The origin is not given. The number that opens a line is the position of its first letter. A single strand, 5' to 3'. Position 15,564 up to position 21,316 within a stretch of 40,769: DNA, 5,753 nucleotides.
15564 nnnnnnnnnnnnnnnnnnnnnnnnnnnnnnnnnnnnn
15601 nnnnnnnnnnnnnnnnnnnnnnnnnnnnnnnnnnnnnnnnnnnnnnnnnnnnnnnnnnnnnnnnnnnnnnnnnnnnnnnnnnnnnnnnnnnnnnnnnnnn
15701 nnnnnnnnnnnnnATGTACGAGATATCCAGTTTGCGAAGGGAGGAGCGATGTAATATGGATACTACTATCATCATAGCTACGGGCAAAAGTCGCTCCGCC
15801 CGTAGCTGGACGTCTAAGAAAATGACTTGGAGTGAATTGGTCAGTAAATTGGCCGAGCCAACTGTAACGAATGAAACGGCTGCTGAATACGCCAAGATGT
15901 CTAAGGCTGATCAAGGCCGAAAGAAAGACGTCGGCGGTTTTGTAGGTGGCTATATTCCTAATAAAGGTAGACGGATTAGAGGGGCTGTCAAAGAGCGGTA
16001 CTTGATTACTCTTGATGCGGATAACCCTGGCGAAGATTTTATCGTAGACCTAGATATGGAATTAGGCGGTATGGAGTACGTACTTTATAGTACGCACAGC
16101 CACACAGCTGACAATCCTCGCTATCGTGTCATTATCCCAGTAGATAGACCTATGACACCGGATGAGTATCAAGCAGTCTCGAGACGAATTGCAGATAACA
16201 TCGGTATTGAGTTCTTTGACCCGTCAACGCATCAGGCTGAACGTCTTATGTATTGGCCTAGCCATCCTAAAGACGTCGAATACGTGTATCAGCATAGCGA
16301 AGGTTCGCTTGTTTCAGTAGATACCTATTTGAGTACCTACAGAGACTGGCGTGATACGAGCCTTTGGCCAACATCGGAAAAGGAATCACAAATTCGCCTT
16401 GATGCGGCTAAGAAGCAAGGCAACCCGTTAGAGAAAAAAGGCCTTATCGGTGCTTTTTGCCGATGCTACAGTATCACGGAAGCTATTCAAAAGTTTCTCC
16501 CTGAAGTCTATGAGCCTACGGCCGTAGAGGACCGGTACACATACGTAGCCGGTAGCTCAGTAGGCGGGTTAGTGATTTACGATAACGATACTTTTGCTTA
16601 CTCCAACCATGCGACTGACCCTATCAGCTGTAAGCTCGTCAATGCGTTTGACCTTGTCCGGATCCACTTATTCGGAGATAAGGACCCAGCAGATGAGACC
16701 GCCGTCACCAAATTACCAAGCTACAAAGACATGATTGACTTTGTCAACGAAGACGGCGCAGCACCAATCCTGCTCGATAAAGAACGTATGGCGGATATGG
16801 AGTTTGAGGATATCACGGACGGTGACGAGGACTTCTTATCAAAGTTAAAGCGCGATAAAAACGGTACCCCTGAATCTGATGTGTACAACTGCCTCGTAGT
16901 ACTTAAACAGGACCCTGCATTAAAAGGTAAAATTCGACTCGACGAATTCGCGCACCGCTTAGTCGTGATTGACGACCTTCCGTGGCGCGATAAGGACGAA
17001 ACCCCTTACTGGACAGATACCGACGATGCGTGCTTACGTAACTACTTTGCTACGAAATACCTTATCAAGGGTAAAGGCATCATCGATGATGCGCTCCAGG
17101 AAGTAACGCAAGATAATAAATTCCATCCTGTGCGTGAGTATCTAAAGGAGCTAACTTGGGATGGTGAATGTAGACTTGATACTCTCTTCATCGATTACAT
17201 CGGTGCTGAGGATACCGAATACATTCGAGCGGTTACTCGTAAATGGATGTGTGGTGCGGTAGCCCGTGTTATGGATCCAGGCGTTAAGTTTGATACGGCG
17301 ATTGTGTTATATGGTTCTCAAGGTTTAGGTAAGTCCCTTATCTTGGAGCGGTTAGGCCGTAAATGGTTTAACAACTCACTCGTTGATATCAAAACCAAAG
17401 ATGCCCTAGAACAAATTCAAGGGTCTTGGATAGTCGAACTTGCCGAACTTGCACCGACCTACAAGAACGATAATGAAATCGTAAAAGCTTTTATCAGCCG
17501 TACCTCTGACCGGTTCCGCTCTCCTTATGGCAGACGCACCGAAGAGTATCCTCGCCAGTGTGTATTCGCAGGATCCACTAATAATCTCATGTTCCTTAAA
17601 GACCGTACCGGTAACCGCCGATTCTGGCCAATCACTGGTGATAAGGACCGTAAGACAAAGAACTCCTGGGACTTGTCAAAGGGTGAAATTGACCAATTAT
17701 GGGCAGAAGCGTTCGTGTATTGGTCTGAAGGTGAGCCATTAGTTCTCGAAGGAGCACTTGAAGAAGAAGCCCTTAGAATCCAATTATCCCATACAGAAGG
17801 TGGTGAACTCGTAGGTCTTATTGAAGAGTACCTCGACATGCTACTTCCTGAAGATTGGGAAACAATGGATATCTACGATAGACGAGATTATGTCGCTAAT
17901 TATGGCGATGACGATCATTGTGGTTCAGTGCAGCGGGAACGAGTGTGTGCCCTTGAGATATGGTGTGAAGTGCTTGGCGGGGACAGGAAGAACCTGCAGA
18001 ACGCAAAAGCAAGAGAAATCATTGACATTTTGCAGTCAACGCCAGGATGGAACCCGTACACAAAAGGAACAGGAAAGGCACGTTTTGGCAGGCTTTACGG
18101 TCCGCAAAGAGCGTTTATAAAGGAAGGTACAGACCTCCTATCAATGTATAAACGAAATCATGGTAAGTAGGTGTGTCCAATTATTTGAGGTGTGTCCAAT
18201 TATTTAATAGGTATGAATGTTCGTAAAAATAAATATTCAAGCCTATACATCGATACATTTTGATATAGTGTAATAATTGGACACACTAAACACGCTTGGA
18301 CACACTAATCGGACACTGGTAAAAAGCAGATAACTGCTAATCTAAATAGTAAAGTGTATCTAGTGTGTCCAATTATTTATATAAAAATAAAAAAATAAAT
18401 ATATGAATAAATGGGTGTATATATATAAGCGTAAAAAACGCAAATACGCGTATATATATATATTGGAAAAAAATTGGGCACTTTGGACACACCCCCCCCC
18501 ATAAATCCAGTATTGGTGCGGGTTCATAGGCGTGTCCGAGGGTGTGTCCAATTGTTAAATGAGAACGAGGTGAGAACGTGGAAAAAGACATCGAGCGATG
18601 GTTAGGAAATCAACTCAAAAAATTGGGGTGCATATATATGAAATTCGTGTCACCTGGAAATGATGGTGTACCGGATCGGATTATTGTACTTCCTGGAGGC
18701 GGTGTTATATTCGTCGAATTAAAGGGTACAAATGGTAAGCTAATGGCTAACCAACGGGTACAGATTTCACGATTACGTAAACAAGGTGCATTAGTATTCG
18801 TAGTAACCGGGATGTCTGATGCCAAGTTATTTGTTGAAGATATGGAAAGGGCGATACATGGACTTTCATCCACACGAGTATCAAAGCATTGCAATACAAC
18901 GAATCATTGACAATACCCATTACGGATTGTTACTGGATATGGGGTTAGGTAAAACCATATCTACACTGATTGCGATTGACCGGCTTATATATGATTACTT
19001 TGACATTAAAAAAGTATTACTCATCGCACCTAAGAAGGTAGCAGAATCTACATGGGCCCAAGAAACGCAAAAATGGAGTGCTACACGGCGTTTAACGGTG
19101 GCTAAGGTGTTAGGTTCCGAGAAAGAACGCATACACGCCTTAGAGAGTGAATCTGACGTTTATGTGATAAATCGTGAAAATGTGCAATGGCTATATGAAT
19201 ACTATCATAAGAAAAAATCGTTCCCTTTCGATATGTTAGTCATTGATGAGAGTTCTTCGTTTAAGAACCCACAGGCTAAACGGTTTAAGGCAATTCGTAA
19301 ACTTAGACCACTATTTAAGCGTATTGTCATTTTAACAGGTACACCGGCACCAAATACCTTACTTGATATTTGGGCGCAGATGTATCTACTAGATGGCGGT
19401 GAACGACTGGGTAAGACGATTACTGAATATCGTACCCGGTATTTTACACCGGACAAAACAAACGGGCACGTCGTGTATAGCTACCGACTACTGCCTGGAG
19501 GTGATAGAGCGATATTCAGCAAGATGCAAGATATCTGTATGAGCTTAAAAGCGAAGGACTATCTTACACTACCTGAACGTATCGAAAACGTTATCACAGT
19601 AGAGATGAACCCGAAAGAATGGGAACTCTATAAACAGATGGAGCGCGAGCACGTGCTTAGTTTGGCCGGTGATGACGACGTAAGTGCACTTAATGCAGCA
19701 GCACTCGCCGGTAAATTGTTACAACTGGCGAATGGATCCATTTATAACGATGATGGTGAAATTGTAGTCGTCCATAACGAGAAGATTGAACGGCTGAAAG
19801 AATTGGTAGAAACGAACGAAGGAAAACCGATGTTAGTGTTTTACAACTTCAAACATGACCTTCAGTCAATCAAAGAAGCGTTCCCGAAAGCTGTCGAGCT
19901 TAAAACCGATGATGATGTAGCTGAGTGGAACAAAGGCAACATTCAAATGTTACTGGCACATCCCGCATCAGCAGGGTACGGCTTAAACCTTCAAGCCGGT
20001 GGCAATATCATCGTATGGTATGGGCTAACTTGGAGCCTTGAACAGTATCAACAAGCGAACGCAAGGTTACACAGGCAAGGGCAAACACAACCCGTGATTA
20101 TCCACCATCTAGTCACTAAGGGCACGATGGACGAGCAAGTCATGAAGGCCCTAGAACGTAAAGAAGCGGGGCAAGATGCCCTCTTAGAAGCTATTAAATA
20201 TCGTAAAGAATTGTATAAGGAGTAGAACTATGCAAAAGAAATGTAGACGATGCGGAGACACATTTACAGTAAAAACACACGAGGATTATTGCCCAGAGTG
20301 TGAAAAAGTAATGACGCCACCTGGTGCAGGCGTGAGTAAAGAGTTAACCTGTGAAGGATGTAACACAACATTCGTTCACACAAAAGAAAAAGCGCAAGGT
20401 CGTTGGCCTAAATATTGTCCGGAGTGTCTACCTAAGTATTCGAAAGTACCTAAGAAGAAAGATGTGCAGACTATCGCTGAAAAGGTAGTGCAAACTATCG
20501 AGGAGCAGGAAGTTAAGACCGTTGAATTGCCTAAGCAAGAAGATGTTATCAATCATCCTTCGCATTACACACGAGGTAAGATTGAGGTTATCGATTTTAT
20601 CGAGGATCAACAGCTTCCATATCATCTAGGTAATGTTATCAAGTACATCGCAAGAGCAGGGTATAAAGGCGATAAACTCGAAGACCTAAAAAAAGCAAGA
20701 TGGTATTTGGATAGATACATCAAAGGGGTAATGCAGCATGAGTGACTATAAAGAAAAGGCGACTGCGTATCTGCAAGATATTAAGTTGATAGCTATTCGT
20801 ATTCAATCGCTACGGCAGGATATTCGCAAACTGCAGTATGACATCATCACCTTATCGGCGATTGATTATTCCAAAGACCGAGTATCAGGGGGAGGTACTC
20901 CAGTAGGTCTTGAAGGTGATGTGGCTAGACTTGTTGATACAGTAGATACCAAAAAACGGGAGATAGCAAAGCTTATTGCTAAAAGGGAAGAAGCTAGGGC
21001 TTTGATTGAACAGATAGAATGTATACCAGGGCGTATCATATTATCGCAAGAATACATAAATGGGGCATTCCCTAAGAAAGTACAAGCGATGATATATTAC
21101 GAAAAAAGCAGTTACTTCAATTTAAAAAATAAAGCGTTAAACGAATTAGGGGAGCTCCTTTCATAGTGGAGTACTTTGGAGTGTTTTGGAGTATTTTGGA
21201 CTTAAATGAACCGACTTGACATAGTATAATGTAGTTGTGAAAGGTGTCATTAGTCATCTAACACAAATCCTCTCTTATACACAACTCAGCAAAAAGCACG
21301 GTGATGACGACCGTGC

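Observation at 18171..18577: Candidate replication origin: iteron array in both orientations, AT-rich unwinding tract and a C9 homopolymer between the primase-helicase and VRR-NUC genes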

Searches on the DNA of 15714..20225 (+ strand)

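Call 6: search_dna_similar(query=window:15714-20225:+, collection=phages, mode=near, max_rows=20)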
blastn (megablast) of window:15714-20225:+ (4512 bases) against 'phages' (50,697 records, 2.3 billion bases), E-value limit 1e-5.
No match.

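Call 9: search_rna_families(source=window, start=17500, end=19200, threshold=evalue, max_evalue=1)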
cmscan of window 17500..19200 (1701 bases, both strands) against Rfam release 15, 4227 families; matches with E-value up to 1: 1.
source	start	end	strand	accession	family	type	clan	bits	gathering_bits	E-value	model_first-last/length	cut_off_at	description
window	18182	18266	+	RF03594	mir-3817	Gene; miRNA;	-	20.1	90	0.93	1-89/89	no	mir-3817 microRNA precursor family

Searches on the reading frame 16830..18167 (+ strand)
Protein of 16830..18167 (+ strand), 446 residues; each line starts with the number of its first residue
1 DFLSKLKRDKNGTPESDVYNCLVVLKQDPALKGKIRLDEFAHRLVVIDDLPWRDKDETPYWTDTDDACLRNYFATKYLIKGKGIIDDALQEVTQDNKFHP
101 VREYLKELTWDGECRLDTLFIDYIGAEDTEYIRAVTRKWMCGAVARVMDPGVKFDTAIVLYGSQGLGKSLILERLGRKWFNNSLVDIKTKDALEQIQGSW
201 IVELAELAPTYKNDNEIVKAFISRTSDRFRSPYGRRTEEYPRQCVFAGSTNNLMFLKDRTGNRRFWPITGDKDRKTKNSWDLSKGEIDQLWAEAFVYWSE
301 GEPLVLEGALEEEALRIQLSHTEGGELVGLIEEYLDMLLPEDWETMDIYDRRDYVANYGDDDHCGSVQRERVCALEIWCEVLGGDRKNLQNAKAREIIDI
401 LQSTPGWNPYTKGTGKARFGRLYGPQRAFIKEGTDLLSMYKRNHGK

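Call 28: search_solved_structures(query=window:16830-18167:+, max_evalue=1, show_alignments=1)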
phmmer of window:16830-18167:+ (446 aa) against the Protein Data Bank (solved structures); distinct sequences matched with E-value up to 1: 3.
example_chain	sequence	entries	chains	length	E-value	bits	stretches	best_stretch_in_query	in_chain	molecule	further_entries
7pds_A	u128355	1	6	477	4.1e-92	312.4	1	15-441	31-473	Similar to D. nodosus vapE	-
3bfk_A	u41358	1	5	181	0.86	11.3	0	157-183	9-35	Small GTPase Rab11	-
3aei_A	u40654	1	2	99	0.93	11.2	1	163-220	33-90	Prefoldin beta subunit 2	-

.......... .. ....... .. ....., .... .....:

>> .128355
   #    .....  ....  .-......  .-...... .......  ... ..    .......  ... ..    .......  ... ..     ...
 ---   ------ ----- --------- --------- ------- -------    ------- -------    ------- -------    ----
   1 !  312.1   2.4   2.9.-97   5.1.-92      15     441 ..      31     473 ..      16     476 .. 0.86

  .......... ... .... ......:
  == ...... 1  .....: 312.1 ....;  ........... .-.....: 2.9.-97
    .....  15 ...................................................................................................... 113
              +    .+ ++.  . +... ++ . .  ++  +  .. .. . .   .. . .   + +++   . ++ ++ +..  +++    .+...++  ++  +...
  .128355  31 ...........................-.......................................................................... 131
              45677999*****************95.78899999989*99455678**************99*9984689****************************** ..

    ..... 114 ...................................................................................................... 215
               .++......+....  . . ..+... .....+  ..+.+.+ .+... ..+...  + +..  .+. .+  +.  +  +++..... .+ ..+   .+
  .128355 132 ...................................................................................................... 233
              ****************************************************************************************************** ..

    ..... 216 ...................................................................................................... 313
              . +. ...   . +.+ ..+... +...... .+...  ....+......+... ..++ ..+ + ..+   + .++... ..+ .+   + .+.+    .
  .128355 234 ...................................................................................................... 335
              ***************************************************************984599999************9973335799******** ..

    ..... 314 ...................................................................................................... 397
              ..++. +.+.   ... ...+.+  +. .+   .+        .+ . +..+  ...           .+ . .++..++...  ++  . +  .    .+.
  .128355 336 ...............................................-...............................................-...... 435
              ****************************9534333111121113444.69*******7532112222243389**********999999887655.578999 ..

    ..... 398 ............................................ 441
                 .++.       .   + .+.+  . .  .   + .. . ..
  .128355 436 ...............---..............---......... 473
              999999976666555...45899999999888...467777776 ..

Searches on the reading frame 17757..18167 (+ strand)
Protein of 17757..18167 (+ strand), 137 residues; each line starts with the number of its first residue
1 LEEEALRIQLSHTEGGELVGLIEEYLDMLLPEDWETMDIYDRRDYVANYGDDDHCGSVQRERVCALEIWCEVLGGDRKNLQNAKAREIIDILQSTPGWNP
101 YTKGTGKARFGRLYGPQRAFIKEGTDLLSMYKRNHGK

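Call 31: search_protein_representatives(protein=window:17757-18167:+)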
Query: 137 residues. Proteins with E-value up to 0.001 (for the whole library): 967; up to 1e-10: 283; up to 1e-30: 7. The best 150 are listed.
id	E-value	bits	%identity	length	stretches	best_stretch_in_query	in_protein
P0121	8.6e-65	233.1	79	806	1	1-128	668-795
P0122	2.3e-54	199.3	83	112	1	28-129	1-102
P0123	3.0e-38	147.0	55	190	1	3-123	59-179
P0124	3.2e-33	130.7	54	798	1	4-125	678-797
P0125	6.8e-33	129.6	49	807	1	3-128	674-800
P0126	7.8e-33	129.4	51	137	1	5-125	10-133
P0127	8.8e-31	122.8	49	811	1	1-124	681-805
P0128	1.2e-29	119.1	46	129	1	1-124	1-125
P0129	1.8e-29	118.5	52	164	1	5-123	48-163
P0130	4.1e-28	114.1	51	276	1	1-108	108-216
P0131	1.6e-27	112.2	53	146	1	9-123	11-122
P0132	5.2e-26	107.3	48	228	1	2-124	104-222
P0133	1.5e-25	105.8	50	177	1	2-122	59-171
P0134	2.6e-25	105.1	41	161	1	2-122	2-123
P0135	5.6e-25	104.0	44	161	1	1-124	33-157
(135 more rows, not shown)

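Call 42: predict_structure(alignment_id=A1)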
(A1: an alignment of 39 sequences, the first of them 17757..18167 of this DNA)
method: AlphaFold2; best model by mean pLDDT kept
length: 137 residues; sequences in the alignment: 39
mean_pLDDT: 88.2   pTM: 0.78
mean pLDDT of the five models: 88.2, 87.5, 87.5, 86.9, 86.0
residues with pLDDT >= 90: 99; 70-90: 14; 50-70: 23; < 50: 1
segments of 3 or more residues with pLDDT < 50: none
pLDDT, mean of each block of 10 residues (from residue 1): 57 76 96 95 95 91 97 96 96 96 93 95 82 61
secondary structure, 60 per line:
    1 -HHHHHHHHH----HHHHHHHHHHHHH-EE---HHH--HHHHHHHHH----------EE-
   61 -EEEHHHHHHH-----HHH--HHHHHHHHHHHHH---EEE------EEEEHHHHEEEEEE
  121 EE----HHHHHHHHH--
elements in order: H2-10 H15-27 H39-47 E62-64 H65-71 H82-94 E98-100 E107-110 H111-114 E115-122 H127-135

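Call 45: fold_search(model_id=the predicted structure, library=pdb)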
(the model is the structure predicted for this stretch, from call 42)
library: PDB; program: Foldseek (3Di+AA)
matches with E <= 10: 72; with E <= 0.001: 6
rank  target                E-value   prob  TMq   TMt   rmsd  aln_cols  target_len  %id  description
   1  7pds_D                1.5e-06  1.00  0.65  0.22   6.6       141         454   28  The structure of PriRep1 with dsDNA (released 2022-07-13)
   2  7pds_C                1.9e-06  1.00  0.66  0.22   5.8       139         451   30  The structure of PriRep1 with dsDNA (released 2022-07-13)
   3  7pds_A                2.9e-06  1.00  0.62  0.21   7.5       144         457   30  The structure of PriRep1 with dsDNA (released 2022-07-13)
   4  7pds_E                1.1e-05  1.00  0.65  0.21   5.0       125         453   28  The structure of PriRep1 with dsDNA (released 2022-07-13)
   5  7pds_B                1.4e-05  1.00  0.62  0.20   4.9       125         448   27  The structure of PriRep1 with dsDNA (released 2022-07-13)
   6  7pds_F                1.3e-04  1.00  0.65  0.22   5.7       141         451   29  The structure of PriRep1 with dsDNA (released 2022-07-13)
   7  6qpq_D                4.0e-01  0.25  0.27  0.41   9.7        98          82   12  The structure of the cohesin head module elucidates the mechanism of ring opening (released 2020-02-05)
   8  2b0l_C                4.8e-01  0.15  0.25  0.33  11.0       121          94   11  C-terminal DNA binding domain of transcriptional pleiotropic repressor CodY. (released 2006-02-21)
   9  6qpq_B                5.2e-01  0.30  0.29  0.44   8.1        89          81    7  The structure of the cohesin head module elucidates the mechanism of ring opening (released 2020-02-05)
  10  3f8n_A                6.6e-01  0.09  0.24  0.24  12.2       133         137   14  Crystal structure of PerR-Zn-Mn (released 2009-06-16)
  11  7yz7_A                1.1e+00  0.16  0.26  0.29   9.4        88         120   12  Crystal structure of the zebrafish FoxH1 bound to the TGTGGATT site (released 2022-11-16)
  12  9d2l_O                1.2e+00  0.10  0.23  0.29  10.3        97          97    9  FoxP3 multimers bridge four T2G repeat DNAs (released 2025-10-29)
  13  8sro_C                1.2e+00  0.11  0.25  0.35  10.8       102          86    6  FoxP3 tetramer on TTTG repeats (released 2023-10-18)
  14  9a6f_A                1.7e+00  0.08  0.25  0.15  12.3       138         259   12  Integrative model of CODY-YPPF by crosslinking MS and deep learning (released 2024-09-18)
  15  4ets_B                1.8e+00  0.11  0.24  0.22   7.4        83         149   10  Crystal structure of Campylobacter jejuni ferric uptake regulator (released 2012-06-20)
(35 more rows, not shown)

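Call 68: search_protein_families(library=pfam, proteins=[window:17757-18167:+], max_evalue=1)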
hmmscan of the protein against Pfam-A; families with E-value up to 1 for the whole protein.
window:17757-18167:+ (137 aa): 0 families

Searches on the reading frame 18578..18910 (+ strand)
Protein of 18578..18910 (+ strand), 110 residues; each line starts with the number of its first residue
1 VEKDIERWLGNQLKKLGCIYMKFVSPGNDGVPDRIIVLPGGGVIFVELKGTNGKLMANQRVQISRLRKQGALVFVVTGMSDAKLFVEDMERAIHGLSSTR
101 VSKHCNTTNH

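Call 7: search_protein_families(library=pfam, proteins=[window:18578-18910:+])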
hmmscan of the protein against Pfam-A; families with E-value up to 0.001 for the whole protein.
window:18578-18910:+ (110 aa): 1 family
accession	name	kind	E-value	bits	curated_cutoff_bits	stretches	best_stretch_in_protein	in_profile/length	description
PF08774.17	VRR_NUC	-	1e-07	32.4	23.8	1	28-79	61-115/116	VRR-NUC domain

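Call 69: search_protein_families(library=phrogs, proteins=[window:18578-18910:+], max_evalue=0.00001)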
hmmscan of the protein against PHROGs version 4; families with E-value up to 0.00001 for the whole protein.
window:18578-18910:+ (110 aa): 3 families
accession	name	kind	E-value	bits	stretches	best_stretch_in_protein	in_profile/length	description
phrog_93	-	DNA, RNA and nucleotide metabolism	5.1e-25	89.2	1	2-99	354-448/613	endonuclease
phrog_5702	-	DNA, RNA and nucleotide metabolism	3e-12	47.4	1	29-86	5-63/70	Holliday junction resolvase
phrog_824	-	unknown function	6.2e-10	40.4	1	30-91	113-176/265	-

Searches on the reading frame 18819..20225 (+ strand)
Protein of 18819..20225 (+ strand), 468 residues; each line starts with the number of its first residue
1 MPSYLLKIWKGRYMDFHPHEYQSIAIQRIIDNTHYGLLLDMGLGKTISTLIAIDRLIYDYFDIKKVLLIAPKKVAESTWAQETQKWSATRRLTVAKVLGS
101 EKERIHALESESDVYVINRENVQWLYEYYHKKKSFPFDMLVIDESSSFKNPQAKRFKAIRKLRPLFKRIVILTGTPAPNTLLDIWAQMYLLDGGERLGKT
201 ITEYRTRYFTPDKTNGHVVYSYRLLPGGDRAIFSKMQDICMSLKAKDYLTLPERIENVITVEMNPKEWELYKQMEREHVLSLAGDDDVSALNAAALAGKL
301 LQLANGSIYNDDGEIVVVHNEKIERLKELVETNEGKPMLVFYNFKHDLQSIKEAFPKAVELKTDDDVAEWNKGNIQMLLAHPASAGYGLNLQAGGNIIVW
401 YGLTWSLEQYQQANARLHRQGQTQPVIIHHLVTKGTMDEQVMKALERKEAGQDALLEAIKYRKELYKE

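Call 7: search_protein_families(library=pfam, proteins=[window:18819-20225:+])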
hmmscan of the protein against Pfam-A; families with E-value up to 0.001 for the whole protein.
window:18819-20225:+ (468 aa): 5 families
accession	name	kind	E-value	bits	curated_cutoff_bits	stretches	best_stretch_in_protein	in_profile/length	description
PF00176.29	SNF2-rel_dom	-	1.1e-27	97.3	24.9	1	34-289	18-268/290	SNF2-related domain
PF04851.21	ResIII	-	6.1e-10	39.7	22.5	1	16-176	2-162/164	Type III restriction enzyme, res subunit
PF00270.35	DEAD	-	7.8e-09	35.9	26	1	20-180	2-163/167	DEAD/DEAH box helicase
PF00271.37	Helicase_C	-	1.5e-07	32.1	23.5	1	321-421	1-110/110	Helicase conserved C-terminal domain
PF13245.12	AAA_19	-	0.00027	21.5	25.1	0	22-156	1-111/134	AAA domain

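Call 69: search_protein_families(library=phrogs, proteins=[window:18819-20225:+], max_evalue=0.00001)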
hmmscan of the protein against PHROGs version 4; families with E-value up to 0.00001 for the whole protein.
window:18819-20225:+ (468 aa): 7 families
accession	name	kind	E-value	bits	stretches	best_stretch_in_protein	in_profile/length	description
phrog_62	-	DNA, RNA and nucleotide metabolism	1.9e-169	567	1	13-466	692-1143/1881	DNA helicase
phrog_11354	-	unknown function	4.5e-48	162.7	1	360-462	7-111/116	-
phrog_29996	-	unknown function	2.2e-18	66.7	1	37-225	747-922/1189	-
phrog_11801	-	other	6.3e-13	47.8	1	351-457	1403-1494/2269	DNA methyltransferase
phrog_1685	-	unknown function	2.4e-11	42.6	1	368-449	1461-1542/2278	-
phrog_23807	-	unknown function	2.6e-09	36.4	0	374-439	587-652/1053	-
phrog_24008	-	DNA, RNA and nucleotide metabolism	9.8e-08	31.3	1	22-192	485-649/1006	helicase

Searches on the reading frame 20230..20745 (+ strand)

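Call 7: search_protein_families(library=pfam, proteins=[window:20230-20745:+])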
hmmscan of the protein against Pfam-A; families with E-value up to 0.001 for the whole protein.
window:20230-20745:+ (171 aa): 1 family
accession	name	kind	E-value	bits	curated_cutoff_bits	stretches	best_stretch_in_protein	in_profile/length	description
PF11753.13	DUF3310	-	1.1e-22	80.3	24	1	107-161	1-60/60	Protein of unknwon function (DUF3310)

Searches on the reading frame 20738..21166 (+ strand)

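Call 7: search_protein_families(library=pfam, proteins=[window:20738-21166:+])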
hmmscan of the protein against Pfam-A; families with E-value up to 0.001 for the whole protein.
window:20738-21166:+ (142 aa): 1 family
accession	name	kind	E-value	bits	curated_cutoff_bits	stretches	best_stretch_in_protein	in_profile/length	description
PF07374.17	DUF1492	-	2e-07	31.5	21.5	1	39-137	2-99/100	Protein of unknown function (DUF1492)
